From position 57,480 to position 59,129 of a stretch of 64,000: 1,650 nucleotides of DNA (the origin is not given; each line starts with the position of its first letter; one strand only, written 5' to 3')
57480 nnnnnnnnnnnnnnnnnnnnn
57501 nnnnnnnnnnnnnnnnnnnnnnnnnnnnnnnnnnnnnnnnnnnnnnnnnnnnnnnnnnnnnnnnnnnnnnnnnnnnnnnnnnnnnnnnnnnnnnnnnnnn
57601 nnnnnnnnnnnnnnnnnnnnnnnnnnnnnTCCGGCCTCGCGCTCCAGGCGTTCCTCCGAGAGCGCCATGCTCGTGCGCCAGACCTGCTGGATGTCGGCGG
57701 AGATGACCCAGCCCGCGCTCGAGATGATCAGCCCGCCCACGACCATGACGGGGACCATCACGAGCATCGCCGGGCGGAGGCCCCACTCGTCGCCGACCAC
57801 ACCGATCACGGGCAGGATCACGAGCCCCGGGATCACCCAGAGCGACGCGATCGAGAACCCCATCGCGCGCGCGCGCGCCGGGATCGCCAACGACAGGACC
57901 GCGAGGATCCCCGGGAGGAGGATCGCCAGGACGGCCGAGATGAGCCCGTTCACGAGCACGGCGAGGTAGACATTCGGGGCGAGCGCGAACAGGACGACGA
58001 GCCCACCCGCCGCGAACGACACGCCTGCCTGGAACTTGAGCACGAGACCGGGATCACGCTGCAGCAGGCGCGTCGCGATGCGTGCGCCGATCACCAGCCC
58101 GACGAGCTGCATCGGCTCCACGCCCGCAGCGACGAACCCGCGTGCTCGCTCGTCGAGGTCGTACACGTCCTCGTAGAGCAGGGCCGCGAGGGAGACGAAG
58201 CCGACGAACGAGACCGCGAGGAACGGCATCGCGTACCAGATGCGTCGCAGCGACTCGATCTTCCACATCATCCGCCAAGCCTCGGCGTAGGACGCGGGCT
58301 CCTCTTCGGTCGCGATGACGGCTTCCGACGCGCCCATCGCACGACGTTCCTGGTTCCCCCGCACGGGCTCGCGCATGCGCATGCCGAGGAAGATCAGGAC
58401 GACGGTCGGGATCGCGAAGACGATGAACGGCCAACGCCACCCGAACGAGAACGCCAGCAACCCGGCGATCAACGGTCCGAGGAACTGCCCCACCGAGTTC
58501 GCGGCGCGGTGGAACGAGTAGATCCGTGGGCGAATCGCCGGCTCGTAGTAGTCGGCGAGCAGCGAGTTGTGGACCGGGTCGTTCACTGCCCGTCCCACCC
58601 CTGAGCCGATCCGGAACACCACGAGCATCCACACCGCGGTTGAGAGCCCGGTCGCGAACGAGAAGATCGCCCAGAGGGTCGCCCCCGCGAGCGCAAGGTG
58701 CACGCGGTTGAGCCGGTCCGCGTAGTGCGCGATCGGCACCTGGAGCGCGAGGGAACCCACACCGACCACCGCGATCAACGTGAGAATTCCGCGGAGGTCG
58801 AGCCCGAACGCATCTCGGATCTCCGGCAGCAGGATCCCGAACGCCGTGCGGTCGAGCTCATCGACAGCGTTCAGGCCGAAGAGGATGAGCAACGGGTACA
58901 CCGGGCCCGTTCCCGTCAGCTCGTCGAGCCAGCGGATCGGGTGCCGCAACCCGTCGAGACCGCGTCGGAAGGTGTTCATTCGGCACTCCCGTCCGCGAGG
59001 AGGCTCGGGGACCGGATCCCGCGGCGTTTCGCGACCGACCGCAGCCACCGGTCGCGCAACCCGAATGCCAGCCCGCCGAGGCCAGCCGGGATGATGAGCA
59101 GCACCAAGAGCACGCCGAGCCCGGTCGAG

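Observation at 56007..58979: Single polypeptide fusing an MFS-type 12-TM domain to both Liv ATPases (LivF-like then LivG-like)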

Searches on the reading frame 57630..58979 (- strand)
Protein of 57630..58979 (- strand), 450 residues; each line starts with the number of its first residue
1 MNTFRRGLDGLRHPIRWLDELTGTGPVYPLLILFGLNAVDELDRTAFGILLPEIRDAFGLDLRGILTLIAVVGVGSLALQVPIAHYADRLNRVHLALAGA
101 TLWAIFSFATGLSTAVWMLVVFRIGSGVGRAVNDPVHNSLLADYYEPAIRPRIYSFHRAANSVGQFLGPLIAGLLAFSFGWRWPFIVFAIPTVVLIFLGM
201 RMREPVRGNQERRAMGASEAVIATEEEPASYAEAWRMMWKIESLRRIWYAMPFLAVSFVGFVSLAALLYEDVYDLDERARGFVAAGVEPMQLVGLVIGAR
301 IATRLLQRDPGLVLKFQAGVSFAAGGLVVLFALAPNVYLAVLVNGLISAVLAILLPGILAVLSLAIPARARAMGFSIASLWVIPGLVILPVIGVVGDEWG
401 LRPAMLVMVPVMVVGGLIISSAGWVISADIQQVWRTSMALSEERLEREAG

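Call 17: search_solved_structures(query=window:57630-58979:-, max_evalue=1)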
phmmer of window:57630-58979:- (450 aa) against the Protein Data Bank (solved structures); distinct sequences matched with E-value up to 1: 36.
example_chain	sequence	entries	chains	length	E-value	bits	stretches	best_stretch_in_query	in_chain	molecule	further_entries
6e8j_A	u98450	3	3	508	2.9e-12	49.7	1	28-180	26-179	Major facilitator family transporter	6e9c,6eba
8zar_J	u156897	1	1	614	9.6e-12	48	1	39-212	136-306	Multidrug export protein EmrB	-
8zal_J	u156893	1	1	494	1e-11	47.8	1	39-212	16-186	Multidrug export protein EmrB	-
9boi_A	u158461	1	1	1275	3e-11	46.3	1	31-213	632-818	mVenus,Maltose/maltodextrin-binding periplasmic protein,Protein spinster homolog 1,Designe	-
8x6x_A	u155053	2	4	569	1e-09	41.3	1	29-225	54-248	Uncharacterized MFS-type transporter EfpA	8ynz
8ufd_A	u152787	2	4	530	1.8e-09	40.5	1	29-225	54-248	Integral membrane efflux protein EFPA | Efflux pump A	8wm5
9bii_A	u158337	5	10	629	2.8e-09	39.8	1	31-225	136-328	Uncharacterized MFS-type transporter EfpA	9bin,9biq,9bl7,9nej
8ufe_A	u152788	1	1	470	5.3e-09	38.9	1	31-225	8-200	Integral membrane efflux protein EfpA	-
9vhd_B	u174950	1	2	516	5.3e-09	38.9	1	30-225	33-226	Putative MFS-type transporter EfpA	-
7d5p_A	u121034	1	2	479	1.3e-08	37.6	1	50-198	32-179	Drug transporter, putative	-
7d5q_A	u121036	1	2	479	1.3e-08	37.6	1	50-198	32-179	Drug transporter, putative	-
8ex4_A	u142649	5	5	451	2e-06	30.4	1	37-190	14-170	Sphingosine-1-phosphate transporter SPNS2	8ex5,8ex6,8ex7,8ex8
8g92_A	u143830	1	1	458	2.3e-06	30.3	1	36-190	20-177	Sphingosine-1-phosphate transporter SPNS2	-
7yub_R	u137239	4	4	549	2.7e-06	30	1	32-190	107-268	Sphingosine-1-phosphate transporter SPNS2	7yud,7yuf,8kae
8qv5_A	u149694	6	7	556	2.8e-06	30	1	32-190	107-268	Sphingosine-1-phosphate transporter SPNS2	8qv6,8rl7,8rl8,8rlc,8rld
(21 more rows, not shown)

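Call 22: search_protein_representatives(protein=window:57630-58979:-)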
Query: 450 residues. Proteins with E-value up to 0.001 (for the whole library): 12656; up to 1e-10: 2287; up to 1e-30: 377. The best 150 are listed.
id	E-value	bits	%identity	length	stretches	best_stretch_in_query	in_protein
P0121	1.0e-170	585.1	64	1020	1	5-450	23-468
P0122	1.9e-149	515.0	54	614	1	16-447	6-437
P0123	1.2e-133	462.9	54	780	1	16-447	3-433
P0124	7.1e-130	450.5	53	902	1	29-450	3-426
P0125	6.2e-129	447.4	62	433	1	110-449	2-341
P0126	4.5e-126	438.0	49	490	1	23-443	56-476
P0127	4.7e-124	431.3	47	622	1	8-443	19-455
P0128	1.6e-123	429.6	65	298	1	18-310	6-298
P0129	4.2e-119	415.0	47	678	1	20-434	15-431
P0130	7.9e-115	400.9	44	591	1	12-447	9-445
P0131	3.2e-111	389.1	47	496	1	17-450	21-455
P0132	3.1e-109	382.5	44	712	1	14-447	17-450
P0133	3.8e-107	375.6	52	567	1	8-391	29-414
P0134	3.8e-107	375.6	46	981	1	18-450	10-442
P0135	4.9e-107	375.2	51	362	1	16-360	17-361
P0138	4.6e-105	368.8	46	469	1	16-437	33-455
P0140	5.3e-104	365.3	46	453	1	10-433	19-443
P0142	8.2e-103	361.3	46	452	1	11-437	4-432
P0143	1.5e-100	353.9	42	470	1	20-445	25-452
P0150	2.4e-95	336.7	42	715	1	21-450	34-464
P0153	7.9e-89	315.2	42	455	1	18-434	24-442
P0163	1.2e-82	294.9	38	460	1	16-446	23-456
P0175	3.1e-74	267.1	39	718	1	17-446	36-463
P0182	3.4e-70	253.8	32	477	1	12-448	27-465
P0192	2.6e-67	244.3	39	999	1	21-440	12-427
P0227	1.6e-57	212.0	33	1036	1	21-443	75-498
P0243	3.8e-54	200.9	35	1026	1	23-449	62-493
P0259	6.0e-51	190.4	34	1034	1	20-448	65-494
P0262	1.3e-50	189.3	33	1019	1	16-430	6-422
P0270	9.7e-49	183.1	36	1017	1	22-397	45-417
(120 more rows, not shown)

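Call 25: find_encoding_contigs(protein=P0143, flank=7000, max_places=3)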
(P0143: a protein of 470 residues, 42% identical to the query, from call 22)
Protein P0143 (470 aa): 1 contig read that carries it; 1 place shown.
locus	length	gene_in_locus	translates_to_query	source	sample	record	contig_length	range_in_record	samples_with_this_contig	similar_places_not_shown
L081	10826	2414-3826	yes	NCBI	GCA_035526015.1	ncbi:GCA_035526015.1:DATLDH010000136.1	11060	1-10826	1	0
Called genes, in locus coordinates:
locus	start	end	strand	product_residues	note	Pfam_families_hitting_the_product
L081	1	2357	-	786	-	PF00664:ABC_membrane, PF00005:ABC_tran, PF00664:ABC_membrane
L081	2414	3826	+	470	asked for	PF07690:MFS_1, PF03137:OATP (weak)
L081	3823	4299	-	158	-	PF22381:Staph_reg_Sar_Rot (weak), PF01047:MarR, PF12802:MarR_2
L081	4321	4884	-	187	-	-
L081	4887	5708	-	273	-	PF04305:DUF455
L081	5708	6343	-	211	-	-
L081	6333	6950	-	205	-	PF00440:TetR_N, PF16859:TetR_C_11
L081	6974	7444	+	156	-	PF00075:RNase_H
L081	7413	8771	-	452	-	PF00083:Sugar_tr (weak), PF07690:MFS_1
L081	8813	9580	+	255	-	PF00106:adh_short, PF01370:Epimerase (weak), PF08659:KR, PF13561:adh_short_C2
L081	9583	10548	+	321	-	PF00248:Aldo_ket_red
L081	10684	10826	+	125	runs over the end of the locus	PF00890:FAD_binding_2 (weak), PF01134:GIDA (weak), PF01266:DAO (faint), PF07992:Pyr_redox_2, PF12831:FAD_oxidored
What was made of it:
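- Some free relatives sit next to MarR or ABC-exporter genes, as efflux pumps often do (call 25).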

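Call 26: find_encoding_contigs(protein=P0138, flank=7000, max_places=2)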
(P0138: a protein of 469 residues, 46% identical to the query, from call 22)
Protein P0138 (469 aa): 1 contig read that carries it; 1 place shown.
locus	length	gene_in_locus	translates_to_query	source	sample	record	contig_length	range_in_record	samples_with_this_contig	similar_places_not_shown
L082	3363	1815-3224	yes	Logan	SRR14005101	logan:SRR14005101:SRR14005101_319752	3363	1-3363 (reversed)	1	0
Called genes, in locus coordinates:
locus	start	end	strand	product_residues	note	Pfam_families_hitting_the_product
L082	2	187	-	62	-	?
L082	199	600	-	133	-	PF12172:zf-ChsH2 (weak), PF01796:OB_ChsH2_C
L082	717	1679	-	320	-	PF01734:Patatin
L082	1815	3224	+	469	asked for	PF07690:MFS_1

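Call 27: find_encoding_contigs(protein=P0140, flank=7000, max_places=2)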
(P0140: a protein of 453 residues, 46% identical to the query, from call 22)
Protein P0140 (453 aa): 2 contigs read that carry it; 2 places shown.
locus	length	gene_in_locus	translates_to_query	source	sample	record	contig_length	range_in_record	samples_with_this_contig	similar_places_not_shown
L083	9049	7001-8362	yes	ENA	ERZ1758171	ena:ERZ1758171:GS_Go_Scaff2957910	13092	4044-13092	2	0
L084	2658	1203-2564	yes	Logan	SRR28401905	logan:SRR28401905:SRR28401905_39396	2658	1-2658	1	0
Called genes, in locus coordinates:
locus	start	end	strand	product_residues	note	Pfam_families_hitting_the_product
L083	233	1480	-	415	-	PF07969:Amidohydro_3 (weak), PF01979:Amidohydro_1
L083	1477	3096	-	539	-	PF07732:Cu-oxidase_3, PF00394:Cu-oxidase (faint), PF19335:HMBD, PF07731:Cu-oxidase_2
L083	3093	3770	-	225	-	PF00403:HMA, PF12487:DUF3703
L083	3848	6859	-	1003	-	PF00486:Trans_reg_C, PF03704:BTAD, PF13401:AAA_22 (faint), PF13191:AAA_16 (weak), PF20703:nSTAND1 (weak), PF25872:HTH_77 (weak), PF13424:TPR_12 (weak)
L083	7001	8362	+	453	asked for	PF00083:Sugar_tr, PF07690:MFS_1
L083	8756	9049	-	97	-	?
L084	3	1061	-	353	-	?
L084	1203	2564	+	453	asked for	PF00083:Sugar_tr, PF07690:MFS_1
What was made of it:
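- Close free-living homologues exist as stand-alone transporters (calls 25-27). Free relatives look like ordinary transporters (calls 25-27).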

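Call 28: find_encoding_contigs(protein=P0150, flank=7000, max_places=2)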
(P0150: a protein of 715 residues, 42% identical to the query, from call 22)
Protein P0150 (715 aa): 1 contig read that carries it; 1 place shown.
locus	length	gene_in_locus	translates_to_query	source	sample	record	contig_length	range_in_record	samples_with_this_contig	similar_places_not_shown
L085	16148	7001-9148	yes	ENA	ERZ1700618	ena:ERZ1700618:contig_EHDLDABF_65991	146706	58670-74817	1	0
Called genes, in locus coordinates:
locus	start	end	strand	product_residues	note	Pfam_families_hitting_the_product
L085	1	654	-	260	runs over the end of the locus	PF00480:ROK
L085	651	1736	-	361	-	PF01979:Amidohydro_1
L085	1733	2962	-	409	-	PF00480:ROK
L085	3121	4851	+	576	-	-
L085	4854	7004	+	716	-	PF02653:BPD_transp_2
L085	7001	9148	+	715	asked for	PF00083:Sugar_tr, PF07690:MFS_1, PF00005:ABC_tran, PF13304:AAA_21 (faint)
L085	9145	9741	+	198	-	PF00005:ABC_tran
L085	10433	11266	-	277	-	PF00561:Abhydrolase_1, PF12146:Hydrolase_4 (weak)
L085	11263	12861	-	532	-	-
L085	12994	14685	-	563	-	-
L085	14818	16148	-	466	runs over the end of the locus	PF03747:ADP_ribosyl_GH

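Call 29: find_encoding_contigs(protein=P0132, flank=7000, max_places=2)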
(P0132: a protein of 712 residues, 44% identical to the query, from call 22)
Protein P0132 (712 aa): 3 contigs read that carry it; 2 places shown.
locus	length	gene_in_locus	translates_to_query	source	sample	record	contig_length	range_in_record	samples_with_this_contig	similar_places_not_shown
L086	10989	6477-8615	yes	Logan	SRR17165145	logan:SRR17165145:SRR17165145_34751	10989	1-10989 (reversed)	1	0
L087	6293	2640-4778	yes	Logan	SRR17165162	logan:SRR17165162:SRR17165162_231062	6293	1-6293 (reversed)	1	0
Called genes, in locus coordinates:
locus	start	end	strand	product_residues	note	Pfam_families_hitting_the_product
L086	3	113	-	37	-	?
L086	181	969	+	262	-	PF00561:Abhydrolase_1, PF12146:Hydrolase_4 (faint), PF12697:Abhydrolase_6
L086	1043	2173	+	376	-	PF04909:Amidohydro_2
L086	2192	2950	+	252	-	PF00106:adh_short, PF08659:KR (weak), PF13561:adh_short_C2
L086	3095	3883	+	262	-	PF01209:Ubie_methyltran, PF13489:Methyltransf_23, PF13847:Methyltransf_31, PF08241:Methyltransf_11, PF08242:Methyltransf_12, PF13649:Methyltransf_25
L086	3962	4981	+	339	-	-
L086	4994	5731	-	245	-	PF00106:adh_short, PF08659:KR (weak), PF13561:adh_short_C2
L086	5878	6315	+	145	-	-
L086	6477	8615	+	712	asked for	PF07690:MFS_1, PF00005:ABC_tran, PF13304:AAA_21 (faint)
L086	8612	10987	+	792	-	?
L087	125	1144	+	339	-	-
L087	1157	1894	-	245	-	PF00106:adh_short, PF08659:KR (weak), PF13561:adh_short_C2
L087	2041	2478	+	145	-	-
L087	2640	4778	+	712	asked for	PF07690:MFS_1, PF00005:ABC_tran, PF13304:AAA_21 (faint)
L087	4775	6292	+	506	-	?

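Call 31: search_protein_families(library=ncbifam, proteins=[window:57630-58979:-], max_evalue=1)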
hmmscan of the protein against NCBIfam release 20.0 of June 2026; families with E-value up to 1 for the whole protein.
window:57630-58979:- (450 aa): 39 families (the best 25 are shown)
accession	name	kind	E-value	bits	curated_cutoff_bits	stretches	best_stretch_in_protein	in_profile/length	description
TIGR00893.1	2A0114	subfamily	6e-22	78.1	395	1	42-419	8-395/399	D-galactonate transporter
NF000031.1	MFS_efflux_LmrA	exception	6.1e-19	68.1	850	2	36-198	39-201/484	lincomycin efflux MFS transporter Lmr(A)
TIGR00880.1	2_A_01_02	superfamily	6e-18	65.3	131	1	68-200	3-135/141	multidrug resistance protein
TIGR00895.1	2A0115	subfamily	3.3e-16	59.2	418.55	1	36-376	25-377/398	aromatic acid/H+ symport family MFS transporter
TIGR00881.1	2A0104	subfamily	1.1e-14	54.2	407.75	1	42-249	9-220/379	phosphoglycerate transporter protein PgtP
NF000391.1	EmrB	exception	2.4e-13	49.6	925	1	41-202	24-185/501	multidrug efflux MFS transporter permease subunit EmrB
TIGR00710.1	efflux_Bcr_CflA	subfamily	2.3e-12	47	200.9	1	77-355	54-311/385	Bcr/CflA family efflux MFS transporter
TIGR00711.1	efflux_EmrB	subfamily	4e-12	45.6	230.2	1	41-198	15-172/485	DHA2 family efflux MFS transporter permease subunit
NF008586.0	PRK11551.1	equivalog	1.6e-10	40.6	410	1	32-218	19-206/406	3-(3-hydroxy-phenyl)propionate transporter MhpT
TIGR00900.1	2A0121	subfamily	1.8e-10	40.7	319.6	2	58-180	241-364/364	H+ Antiporter protein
NF003024.0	PRK03893.1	subfamily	1.1e-08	34.4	604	1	38-205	31-198/497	sialate:H+ symport family MFS transporter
NF053517.1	HbztTptrPcaK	equivalog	1.2e-08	34.3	770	1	32-197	23-188/437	4-hydroxybenzoate transporter PcaK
NF053813.1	MFS_TcaB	equivalog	2.1e-08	33.3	475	1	30-414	8-378/396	putative multidrug effflux MFS transporter TcaB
NF008661.1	PRK11663.1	subfamily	2.9e-08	33.2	564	1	41-204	43-207/439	MFS transporter family glucose-6-phosphate receptor UhpC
NF040895.2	MFS_effux_SdrM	equivalog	3.9e-08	32.8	550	1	48-197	26-177/441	multidrug efflux MFS transporter SdrM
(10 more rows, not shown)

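Call 41: list_cluster_members(proteins=[P0227, P0243, P0259, P0262, P0270, P0192, P0143, P0163, P0182, P0175])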
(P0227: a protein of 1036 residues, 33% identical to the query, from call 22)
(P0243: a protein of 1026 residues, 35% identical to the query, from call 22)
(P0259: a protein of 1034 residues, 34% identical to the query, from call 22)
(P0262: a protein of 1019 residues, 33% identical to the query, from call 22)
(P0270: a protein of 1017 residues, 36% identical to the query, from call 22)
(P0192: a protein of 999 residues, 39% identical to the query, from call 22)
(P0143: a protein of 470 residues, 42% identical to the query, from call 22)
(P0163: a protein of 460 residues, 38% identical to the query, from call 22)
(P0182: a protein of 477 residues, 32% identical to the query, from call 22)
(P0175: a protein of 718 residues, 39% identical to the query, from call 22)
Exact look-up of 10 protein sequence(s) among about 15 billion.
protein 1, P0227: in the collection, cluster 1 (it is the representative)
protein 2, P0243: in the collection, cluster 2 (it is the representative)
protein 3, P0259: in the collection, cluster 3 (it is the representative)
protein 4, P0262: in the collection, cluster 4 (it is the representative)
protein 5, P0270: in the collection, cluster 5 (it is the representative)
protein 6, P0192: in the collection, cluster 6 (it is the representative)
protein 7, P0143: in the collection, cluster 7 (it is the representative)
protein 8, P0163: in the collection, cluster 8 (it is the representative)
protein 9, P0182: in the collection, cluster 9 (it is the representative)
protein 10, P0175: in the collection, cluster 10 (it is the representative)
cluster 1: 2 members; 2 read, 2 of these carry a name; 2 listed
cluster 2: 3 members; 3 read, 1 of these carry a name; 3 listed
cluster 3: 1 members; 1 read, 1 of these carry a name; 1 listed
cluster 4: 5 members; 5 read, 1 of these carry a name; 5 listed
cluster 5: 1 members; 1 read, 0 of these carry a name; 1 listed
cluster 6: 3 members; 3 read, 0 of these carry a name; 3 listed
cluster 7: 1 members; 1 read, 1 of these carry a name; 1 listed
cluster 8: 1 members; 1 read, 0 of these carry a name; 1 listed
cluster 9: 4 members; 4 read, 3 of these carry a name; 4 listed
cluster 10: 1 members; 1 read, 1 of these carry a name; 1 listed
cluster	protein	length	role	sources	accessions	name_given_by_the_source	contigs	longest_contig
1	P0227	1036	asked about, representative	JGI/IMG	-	branched-chain amino acid transport system ATP-binding protein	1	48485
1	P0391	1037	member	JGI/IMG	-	ABC-type branched-subunit amino acid transport system ATPase component/sugar phosphate ...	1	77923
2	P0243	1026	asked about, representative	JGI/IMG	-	-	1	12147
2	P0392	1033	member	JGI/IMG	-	ABC-type branched-subunit amino acid transport system ATPase component/predicted MFS ...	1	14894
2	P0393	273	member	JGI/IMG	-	-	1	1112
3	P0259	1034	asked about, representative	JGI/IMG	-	ABC-type branched-subunit amino acid transport system ATPase component/predicted MFS ...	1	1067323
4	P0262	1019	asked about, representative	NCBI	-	-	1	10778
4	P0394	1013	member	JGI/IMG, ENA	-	branched-chain amino acid transport system ATP-binding protein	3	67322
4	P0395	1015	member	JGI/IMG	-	-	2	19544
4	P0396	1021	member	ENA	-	-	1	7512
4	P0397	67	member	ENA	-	-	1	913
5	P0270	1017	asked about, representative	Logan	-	-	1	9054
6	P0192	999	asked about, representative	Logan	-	-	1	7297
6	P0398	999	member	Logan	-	-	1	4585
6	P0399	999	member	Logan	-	-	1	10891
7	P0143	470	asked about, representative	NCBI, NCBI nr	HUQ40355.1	MAG TPA: MFS transporter [Acidimicrobiales bacterium] | MFS transporter [Acidimicrobiales bacterium]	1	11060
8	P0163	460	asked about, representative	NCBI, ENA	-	-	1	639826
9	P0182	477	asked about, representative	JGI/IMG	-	hypothetical protein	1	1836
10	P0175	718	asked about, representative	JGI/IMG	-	ABC-type branched-subunit amino acid transport system ATPase component/predicted MFS ...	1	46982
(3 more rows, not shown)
